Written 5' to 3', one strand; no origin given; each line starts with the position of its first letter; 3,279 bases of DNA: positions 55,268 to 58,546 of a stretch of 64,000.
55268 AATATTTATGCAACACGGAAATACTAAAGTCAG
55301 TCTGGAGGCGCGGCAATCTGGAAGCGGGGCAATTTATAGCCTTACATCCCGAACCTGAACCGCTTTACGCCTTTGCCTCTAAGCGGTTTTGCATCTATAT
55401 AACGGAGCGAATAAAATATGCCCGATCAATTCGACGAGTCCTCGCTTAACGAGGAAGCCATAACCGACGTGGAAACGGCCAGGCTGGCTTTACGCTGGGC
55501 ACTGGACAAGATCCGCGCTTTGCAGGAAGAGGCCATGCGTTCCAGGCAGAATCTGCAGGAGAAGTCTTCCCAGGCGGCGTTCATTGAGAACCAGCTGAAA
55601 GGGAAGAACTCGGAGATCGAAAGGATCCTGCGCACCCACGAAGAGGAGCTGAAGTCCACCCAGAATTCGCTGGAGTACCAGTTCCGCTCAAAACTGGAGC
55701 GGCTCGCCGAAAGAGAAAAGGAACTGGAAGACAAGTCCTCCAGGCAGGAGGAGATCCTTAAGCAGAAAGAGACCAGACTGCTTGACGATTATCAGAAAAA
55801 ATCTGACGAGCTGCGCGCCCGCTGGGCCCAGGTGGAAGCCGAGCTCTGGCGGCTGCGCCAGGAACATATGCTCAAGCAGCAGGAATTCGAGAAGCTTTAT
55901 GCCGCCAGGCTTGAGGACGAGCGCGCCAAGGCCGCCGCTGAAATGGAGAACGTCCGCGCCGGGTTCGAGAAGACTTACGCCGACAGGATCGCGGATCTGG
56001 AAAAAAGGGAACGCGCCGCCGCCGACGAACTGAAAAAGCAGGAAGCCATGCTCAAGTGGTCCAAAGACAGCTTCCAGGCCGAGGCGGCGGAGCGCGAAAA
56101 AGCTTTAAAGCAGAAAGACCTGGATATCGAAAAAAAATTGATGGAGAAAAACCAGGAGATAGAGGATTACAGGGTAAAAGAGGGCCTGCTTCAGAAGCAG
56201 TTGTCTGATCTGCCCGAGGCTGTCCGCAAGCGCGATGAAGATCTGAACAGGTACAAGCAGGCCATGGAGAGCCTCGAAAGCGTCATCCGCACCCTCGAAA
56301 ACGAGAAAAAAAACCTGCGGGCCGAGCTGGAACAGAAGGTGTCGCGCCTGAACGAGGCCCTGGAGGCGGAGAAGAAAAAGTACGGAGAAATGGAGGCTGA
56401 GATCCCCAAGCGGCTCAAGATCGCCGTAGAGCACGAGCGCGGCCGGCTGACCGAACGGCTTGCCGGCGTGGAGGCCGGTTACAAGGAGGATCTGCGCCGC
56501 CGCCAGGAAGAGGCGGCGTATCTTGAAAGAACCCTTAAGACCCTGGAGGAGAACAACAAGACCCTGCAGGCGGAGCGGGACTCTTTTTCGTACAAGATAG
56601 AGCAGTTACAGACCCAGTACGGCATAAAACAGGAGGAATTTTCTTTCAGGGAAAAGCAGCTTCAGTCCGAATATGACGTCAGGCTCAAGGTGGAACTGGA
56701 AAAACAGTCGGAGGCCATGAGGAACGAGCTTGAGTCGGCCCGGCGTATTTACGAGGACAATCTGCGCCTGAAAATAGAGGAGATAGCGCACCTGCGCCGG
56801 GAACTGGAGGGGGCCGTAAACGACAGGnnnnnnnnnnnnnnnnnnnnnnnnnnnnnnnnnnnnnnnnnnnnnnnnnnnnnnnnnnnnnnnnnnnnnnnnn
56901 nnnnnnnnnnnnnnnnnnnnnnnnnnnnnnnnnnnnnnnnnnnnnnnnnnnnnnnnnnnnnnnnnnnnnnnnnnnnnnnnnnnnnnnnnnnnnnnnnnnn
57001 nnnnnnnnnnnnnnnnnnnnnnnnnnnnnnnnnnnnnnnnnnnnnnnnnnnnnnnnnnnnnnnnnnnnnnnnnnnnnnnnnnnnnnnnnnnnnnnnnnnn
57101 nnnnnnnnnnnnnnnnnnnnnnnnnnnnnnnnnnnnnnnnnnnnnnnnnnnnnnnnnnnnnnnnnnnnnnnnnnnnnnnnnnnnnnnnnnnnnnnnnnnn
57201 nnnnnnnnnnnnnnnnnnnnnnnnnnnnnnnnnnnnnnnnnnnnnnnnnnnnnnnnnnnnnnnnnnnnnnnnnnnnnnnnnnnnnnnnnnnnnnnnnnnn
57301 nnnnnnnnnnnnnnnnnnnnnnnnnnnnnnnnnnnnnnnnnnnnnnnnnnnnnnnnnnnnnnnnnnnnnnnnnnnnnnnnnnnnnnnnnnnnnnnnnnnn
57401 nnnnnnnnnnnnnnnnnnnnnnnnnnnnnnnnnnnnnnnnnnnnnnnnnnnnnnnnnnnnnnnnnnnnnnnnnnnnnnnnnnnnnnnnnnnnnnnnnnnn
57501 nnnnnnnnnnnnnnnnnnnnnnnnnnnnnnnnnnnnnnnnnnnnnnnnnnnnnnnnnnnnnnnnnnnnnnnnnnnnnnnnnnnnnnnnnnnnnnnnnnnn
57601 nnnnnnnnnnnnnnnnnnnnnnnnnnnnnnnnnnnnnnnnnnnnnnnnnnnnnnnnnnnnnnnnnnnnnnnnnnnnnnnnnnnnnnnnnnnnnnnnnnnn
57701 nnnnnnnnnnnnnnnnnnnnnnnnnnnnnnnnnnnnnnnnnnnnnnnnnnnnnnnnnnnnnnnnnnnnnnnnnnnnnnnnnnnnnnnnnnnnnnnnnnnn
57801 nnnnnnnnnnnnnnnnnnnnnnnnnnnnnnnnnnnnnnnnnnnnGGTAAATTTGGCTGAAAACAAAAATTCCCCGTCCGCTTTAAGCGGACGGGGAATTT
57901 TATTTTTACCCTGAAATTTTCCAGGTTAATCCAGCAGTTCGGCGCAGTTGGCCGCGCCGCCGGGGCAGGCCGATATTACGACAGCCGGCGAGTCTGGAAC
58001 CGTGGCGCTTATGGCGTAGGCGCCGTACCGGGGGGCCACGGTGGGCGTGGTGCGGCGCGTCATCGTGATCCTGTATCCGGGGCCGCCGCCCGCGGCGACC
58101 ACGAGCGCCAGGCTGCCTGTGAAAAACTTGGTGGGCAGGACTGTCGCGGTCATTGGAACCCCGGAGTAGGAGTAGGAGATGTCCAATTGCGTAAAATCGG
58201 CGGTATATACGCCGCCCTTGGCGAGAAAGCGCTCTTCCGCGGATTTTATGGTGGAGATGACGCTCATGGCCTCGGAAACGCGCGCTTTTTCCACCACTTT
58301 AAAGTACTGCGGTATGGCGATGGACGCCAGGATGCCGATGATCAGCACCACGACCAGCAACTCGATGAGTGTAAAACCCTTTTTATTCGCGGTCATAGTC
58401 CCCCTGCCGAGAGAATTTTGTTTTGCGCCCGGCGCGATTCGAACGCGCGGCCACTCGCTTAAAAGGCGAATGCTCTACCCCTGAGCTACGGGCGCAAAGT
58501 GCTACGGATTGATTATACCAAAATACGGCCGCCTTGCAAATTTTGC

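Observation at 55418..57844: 808-aa all-coiled-coil protein next to a pilin gene and the ftsQAZ-pilT cluster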

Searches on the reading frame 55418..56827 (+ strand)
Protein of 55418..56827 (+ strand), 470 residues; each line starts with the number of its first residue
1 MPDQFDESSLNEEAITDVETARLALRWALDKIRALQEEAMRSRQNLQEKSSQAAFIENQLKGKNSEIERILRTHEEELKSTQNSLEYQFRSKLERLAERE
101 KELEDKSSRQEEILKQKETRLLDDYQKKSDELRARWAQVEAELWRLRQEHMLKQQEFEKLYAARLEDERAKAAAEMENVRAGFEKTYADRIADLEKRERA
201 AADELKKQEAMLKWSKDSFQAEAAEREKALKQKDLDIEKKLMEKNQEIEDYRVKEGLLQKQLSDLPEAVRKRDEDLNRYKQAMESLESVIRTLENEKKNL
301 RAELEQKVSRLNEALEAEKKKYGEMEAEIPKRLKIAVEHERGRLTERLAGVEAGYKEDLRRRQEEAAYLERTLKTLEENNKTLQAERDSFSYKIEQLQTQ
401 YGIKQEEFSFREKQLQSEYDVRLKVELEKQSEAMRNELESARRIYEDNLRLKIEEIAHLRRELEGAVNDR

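Call 63: search_protein_representatives(alignment_id=A4)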
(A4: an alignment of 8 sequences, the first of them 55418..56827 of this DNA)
Query: 8 sequences, 470 profile positions. Proteins with E-value up to 0.001 (for the whole library): 53; up to 1e-10: 16; up to 1e-30: 12. The best 53 are listed.
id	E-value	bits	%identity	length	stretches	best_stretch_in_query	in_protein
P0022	3.2e-229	777.8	-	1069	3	1-470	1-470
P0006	1.1e-218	743.0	-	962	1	1-470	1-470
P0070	1.3e-217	739.5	-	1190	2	1-470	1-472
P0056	4.6e-213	724.5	-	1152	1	1-470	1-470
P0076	7.7e-211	717.2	-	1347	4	1-470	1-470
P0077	1.2e-207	706.7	-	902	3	1-470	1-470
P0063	5.1e-206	701.3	-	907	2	1-470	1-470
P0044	6.9e-202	687.7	-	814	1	1-470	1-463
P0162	5.2e-96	338.6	-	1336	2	3-468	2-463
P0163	3.0e-87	309.7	-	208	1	1-208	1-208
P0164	4.4e-81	289.3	-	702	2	1-470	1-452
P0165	1.1e-40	156.2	-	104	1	1-104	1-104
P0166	1.6e-24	102.9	-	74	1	1-58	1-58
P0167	1.3e-23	99.9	-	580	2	2-213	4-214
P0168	9.7e-13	64.0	-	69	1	242-286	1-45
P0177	3.5e-07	45.7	-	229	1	7-194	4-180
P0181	3.0e-06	42.6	-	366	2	9-95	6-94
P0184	4.5e-06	42.0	-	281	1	9-119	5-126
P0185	6.3e-06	41.6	-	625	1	3-204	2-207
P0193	1.3e-04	37.2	-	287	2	3-213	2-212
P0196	2.0e-04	36.6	-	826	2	8-109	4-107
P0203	4.7e-04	35.4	-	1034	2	9-120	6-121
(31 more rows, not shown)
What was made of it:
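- On Elusimicrobiota head + N-module coiled-coil family (defined here): Profile scores are 688-778 bits for the full-length representatives of the core family and 290-340 bits for the distant kinase fusions P0162 and P0164 (call 63).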

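Call 65: list_cluster_members(proteins=[P0162, P0167, P0185, P0203, P0196, P0181, P0184, P0193, P0177, P0164])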
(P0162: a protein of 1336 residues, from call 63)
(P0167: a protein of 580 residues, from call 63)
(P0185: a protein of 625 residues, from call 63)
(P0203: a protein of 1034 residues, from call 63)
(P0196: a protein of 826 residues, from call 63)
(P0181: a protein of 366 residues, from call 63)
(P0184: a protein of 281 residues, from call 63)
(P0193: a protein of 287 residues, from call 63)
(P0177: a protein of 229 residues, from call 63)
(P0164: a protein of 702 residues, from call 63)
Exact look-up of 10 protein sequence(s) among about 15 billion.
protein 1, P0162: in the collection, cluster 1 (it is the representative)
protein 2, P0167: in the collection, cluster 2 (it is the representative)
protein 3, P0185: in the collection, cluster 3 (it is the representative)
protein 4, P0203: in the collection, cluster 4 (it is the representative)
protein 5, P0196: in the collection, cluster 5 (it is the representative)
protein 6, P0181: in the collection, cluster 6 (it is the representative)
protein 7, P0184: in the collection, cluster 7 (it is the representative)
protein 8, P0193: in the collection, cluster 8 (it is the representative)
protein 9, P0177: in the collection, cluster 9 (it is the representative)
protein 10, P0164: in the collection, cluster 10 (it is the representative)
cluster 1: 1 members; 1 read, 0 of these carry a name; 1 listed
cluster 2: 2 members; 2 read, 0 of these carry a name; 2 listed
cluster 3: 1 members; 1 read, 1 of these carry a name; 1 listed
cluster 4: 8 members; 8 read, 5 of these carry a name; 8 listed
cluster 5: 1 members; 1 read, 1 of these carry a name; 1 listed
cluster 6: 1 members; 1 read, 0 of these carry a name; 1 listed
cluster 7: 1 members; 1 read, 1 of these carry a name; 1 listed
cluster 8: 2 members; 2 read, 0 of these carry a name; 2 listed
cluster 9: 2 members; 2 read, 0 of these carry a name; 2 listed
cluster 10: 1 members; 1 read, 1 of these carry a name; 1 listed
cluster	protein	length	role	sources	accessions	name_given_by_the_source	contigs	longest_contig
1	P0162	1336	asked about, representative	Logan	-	-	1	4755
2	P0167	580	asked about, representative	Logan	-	-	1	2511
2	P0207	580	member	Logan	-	-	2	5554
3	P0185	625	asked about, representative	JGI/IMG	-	hypothetical protein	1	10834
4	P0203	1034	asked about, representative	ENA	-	-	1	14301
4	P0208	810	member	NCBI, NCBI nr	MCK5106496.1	MAG: hypothetical protein KAQ76_02940, partial [Elusimicrobiales bacterium] | hypothetical protein [Elusimicrobiales bacterium]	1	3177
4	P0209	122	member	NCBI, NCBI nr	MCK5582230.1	MAG: hypothetical protein KAI33_00490, partial [Elusimicrobiales bacterium] | hypothetical protein [Elusimicrobiales bacterium]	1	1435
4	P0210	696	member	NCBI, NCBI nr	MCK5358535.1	MAG: hypothetical protein KAJ48_09085, partial [Elusimicrobiales bacterium] | hypothetical protein [Elusimicrobiales bacterium]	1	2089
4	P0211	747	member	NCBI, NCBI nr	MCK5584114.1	MAG: hypothetical protein KAI33_09990, partial [Elusimicrobiales bacterium] | hypothetical protein [Elusimicrobiales bacterium]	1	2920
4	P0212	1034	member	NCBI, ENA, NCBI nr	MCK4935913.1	MAG: hypothetical protein KAR84_03605 [Elusimicrobiales bacterium] | hypothetical protein [Elusimicrobiales bacterium]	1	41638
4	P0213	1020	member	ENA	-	-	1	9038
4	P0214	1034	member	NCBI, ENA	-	-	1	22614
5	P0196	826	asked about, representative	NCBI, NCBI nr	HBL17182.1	MAG TPA: hypothetical protein DD417_10670 [Elusimicrobia bacterium] | hypothetical protein [Elusimicrobiota bacterium]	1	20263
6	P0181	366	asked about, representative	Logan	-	-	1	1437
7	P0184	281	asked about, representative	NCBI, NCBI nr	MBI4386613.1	MAG: hypothetical protein HY551_04465, partial [Elusimicrobia bacterium] | hypothetical protein [Elusimicrobiota bacterium]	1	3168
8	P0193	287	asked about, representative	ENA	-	-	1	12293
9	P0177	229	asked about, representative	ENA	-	-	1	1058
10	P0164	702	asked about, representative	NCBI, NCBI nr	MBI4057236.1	MAG: hypothetical protein HY399_06790 [Elusimicrobia bacterium] | hypothetical protein [Elusimicrobiota bacterium]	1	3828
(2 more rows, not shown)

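Call 73: predict_structure(alignment_id=A4)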
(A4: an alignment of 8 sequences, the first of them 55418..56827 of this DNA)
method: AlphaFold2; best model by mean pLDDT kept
length: 470 residues; sequences in the alignment: 8
mean_pLDDT: 80.2   pTM: 0.24
mean pLDDT of the five models: 80.2, 79.2, 76.4, 74.7, 72.0
residues with pLDDT >= 90: 154; 70-90: 223; 50-70: 55; < 50: 38
segments of 3 or more residues with pLDDT < 50: 1-13, 246-265, 267-270
pLDDT, mean of each block of 10 residues (from residue 1): 40 56 77 80 83 87 90 90 91 90 91 92 92 91 92 91 90 88 89 88 87 82 76 67 50 41 45 59 67 74 77 76 60 71 86 90 90 90 91 92 90 91 91 88 89 87 70
secondary structure, 60 per line:
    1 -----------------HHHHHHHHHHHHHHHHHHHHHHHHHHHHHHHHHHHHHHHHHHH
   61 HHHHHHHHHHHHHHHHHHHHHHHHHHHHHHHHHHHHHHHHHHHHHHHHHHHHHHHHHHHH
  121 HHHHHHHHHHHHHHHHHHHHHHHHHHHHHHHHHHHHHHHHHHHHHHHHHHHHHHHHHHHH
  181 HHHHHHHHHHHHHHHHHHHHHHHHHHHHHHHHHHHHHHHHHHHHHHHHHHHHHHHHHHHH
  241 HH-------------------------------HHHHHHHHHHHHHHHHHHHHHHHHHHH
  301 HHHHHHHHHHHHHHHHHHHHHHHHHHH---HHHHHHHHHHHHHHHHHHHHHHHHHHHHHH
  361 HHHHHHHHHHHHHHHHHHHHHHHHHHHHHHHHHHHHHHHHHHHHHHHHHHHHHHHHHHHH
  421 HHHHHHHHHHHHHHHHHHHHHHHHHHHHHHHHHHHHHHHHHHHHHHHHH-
elements in order: H18-242 H274-327 H331-469
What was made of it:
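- Tried and rejected: Modelling the N-module alone did not raise pTM (0.24; call 73), so hairpin versus extended geometry is unresolved.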

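Call 74: search_protein_families(library=pfam, alignment_id=A4, max_evalue=1)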
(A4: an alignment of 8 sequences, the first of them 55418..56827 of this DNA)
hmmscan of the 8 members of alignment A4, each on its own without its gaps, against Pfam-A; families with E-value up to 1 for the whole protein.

A. member 1, window:55418-56827:+ (470 aa): 1 family
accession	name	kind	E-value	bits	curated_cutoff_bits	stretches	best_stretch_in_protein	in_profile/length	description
PF24319.2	DUF7491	-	0.00096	19.8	30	2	353-407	24-78/90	Coiled-coil region of unknown function (DUF7491)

B. families by the number of members that match (of 8 scanned): 18 families
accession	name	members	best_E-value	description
PF24319.2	DUF7491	6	2.2e-06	Coiled-coil region of unknown function (DUF7491)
PF00038.26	Filament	3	0.007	Intermediate filament protein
PF04102.17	SlyX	2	0.0067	SlyX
PF01041.23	DegT_DnrJ_EryC1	2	0.011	DegT/DnrJ/EryC1/StrS aminotransferase family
PF05531.17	NPV_P10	2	0.11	Nucleopolyhedrovirus P10 protein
PF10936.14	DUF2617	2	0.15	Protein of unknown function DUF2617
PF04513.17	Baculo_PEP_C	2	0.43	Baculovirus polyhedron envelope protein, PEP, C terminus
PF16888.10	YwqH-like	1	0.0041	YwqH-like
PF10979.13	DUF2786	1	0.0046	Protein of unknown function (DUF2786)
PF06810.17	Phage_scaffold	1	0.0068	Phage capsid assembly scaffolding protein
PF07544.18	Med9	1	0.017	RNA polymerase II transcription mediator complex subunit 9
PF18595.6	Nuf2_DHR10-like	1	0.022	Nuf2, DHR10-like domain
PF01929.23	Ribosomal_L14e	1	0.059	Ribosomal protein L14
PF17766.7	fn3_6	1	0.2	Fibronectin type-III domain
PF00261.25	Tropomyosin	1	0.26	Tropomyosin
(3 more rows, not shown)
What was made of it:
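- On Eukaryote-type IF / crescentin-like (IF-like) proteins: Three of 8 N-modules hit at E>=0.007 (call 74).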

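Call 75: search_solved_structures(query=A4, max_evalue=10)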
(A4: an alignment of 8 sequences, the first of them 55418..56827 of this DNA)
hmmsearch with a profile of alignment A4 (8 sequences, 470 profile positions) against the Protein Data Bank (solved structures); distinct sequences matched with E-value up to 10: 6.
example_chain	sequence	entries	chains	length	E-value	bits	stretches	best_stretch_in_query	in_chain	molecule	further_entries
6jlb_A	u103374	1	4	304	0.0026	19.7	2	273-451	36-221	Lamin A/C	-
5cff_A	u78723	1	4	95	0.0068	18.3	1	244-326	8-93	Miranda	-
5xau_C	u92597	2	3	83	0.051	15.4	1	251-300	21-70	Laminin subunit gamma-1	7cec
4lin_A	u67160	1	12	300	0.076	14.9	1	240-316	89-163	Tail needle protein gp26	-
8qox_B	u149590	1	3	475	0.89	11.3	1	237-317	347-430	Conserved membrane protein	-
4e61_A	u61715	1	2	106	0.98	11.2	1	356-404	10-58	Protein BIM1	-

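Call 76: search_protein_families(library=pfam, proteins=[P0196, P0203, P0185, P0162, P0167, P0164], max_evalue=0.1)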
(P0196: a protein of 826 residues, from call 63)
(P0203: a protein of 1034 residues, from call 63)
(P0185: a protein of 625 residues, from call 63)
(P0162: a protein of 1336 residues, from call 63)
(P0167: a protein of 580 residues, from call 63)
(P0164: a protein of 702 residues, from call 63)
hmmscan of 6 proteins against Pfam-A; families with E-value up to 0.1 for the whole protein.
P0196 (826 aa): 1 family
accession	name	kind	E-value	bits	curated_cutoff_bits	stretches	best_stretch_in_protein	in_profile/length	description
PF08478.15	POTRA_1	-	4.7e-05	24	23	1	641-673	37-69/69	POTRA domain, FtsQ-type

P0203 (1034 aa): 0 families

P0185 (625 aa): 3 families
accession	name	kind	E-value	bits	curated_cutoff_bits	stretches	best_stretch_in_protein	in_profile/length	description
PF02518.31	HATPase_c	-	3.5e-18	66.5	26.4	1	519-622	2-107/111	Histidine kinase-, DNA gyrase B-, and HSP90-like ATPase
PF00512.31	HisKA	-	5.5e-06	26.8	26.9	1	414-464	5-54/66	His Kinase A (phospho-acceptor) domain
PF14501.12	HATPase_c_5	-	0.03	14.7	22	1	521-611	4-91/102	GHKL domain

P0162 (1336 aa): 3 families
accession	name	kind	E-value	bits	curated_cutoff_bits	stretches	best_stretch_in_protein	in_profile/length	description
PF02518.31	HATPase_c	-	1.7e-24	86.9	26.4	1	1231-1335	2-110/111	Histidine kinase-, DNA gyrase B-, and HSP90-like ATPase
PF00512.31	HisKA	-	1.9e-07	31.4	26.9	1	1125-1184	4-62/66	His Kinase A (phospho-acceptor) domain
PF22338.1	Pyruv_OxRed_insertion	-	0.051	14.1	27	0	411-433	38-60/66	Pyruvate-ferredoxin oxidoreductase, insertion domain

P0167 (580 aa): 2 families
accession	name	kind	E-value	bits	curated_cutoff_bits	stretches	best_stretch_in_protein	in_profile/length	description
PF02518.31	HATPase_c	-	1.2e-21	77.7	26.4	1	474-579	2-109/111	Histidine kinase-, DNA gyrase B-, and HSP90-like ATPase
PF14501.12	HATPase_c_5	-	0.093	13.1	22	0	480-567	8-92/102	GHKL domain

P0164 (702 aa): 5 families
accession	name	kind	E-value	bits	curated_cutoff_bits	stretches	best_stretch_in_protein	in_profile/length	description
PF02518.31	HATPase_c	-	1.5e-25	90.2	26.4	1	596-701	1-108/111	Histidine kinase-, DNA gyrase B-, and HSP90-like ATPase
PF13581.12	HATPase_c_2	-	0.0032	17.9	27.4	1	610-699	41-126/127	Histidine kinase-like ATPase domain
PF14501.12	HATPase_c_5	-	0.011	16.1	22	1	611-692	16-94/102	GHKL domain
PF13884.11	Peptidase_S74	-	0.074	13.8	22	0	76-107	10-40/58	Chaperone of endosialidase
PF13589.12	HATPase_c_3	-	0.083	13.4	25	0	602-654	4-53/137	Histidine kinase-, DNA gyrase B-, and HSP90-like ATPase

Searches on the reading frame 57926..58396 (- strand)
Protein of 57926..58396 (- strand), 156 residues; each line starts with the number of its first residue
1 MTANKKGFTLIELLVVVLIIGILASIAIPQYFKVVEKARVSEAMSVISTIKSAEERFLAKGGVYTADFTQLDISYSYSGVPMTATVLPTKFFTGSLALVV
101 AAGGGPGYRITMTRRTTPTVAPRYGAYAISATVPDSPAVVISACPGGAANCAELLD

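Call 4: search_protein_families(library=pfam, proteins=[window:57926-58396:-], max_evalue=0.1)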
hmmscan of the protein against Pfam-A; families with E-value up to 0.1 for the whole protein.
window:57926-58396:- (156 aa): 2 families
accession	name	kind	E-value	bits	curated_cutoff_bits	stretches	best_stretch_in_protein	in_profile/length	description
PF07963.17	N_methyl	-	7.9e-09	35.2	21.2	1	4-28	3-27/27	Prokaryotic N-terminal methylation motif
PF16732.10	ComP_DUS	-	6.7e-05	24.1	27.3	1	29-76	1-40/87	Type IV minor pilin ComP, DNA uptake sequence receptor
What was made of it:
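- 57926..58396 (-): Type IV pilin or pseudopilin gene, convergent with the coiled-coil gene and orthologous in all Elusimicrobiales loci. N_methyl 35.2 bits (call 4).
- Checked: Pilin at 57926-58396(-), N_methyl 35 bits against a cut-off of 21 (call 4).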

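Call 5: search_protein_families(library=ncbifam, proteins=[window:57926-58396:-], max_evalue=0.1)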
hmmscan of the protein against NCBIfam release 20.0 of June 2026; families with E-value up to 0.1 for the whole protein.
window:57926-58396:- (156 aa): 13 families
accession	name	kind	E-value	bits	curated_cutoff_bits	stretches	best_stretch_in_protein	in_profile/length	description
TIGR01710.1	typeII_sec_gspG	equivalog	1.4e-12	47.8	88.85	1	6-62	1-57/134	type II secretion system major pseudopilin GspG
NF041775.1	typeIV_PilA_Myxo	equivalog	2.9e-12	47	400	1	4-65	9-70/214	type IV pilin protein PilA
NF007862.0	PRK10574.1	equivalog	1e-10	41.9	138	1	4-55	3-54/145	prepilin peptidase-dependent pilin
TIGR02532.1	IV_pilin_GFxxxE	domain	3.3e-09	36.2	16.3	1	5-28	1-24/24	prepilin-type N-terminal cleavage/methylation domain-containing protein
NF040999.1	pilin_ComGC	equivalog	2.1e-07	31.1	75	1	5-53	1-49/84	competence type IV pilus major pilin ComGC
TIGR01708.2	typeII_sec_gspH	equivalog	3.8e-07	30.3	80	1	6-40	2-36/169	type II secretion system minor pseudopilin GspH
NF041013.1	T4P_ComGE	equivalog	4e-06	26.8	49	1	4-38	2-36/83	competence type IV pilus minor pilin ComGE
NF007800.0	PRK10506.1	equivalog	0.00018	21.4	158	1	3-44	6-47/163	prepilin peptidase-dependent protein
TIGR02596.1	TIGR02596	subfamily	0.00042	20.4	70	1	8-43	1-36/196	Verru_Chthon cassette protein D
NF040982.1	ComGD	equivalog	0.0012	19.3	70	1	5-36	1-32/139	competence type IV pilus minor pilin ComGD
NF041002.1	pilin_ComGF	equivalog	0.0067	16.6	80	1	5-39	1-34/139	competence type IV pilus minor pilin ComGF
TIGR02523.1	type_IV_pilV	equivalog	0.0093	16.5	52.2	1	6-28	2-26/139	type IV pilus modification protein PilV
TIGR01711.1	gspJ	equivalog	0.015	15.1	64.85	1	6-70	1-59/192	type II secretion system minor pseudopilin GspJ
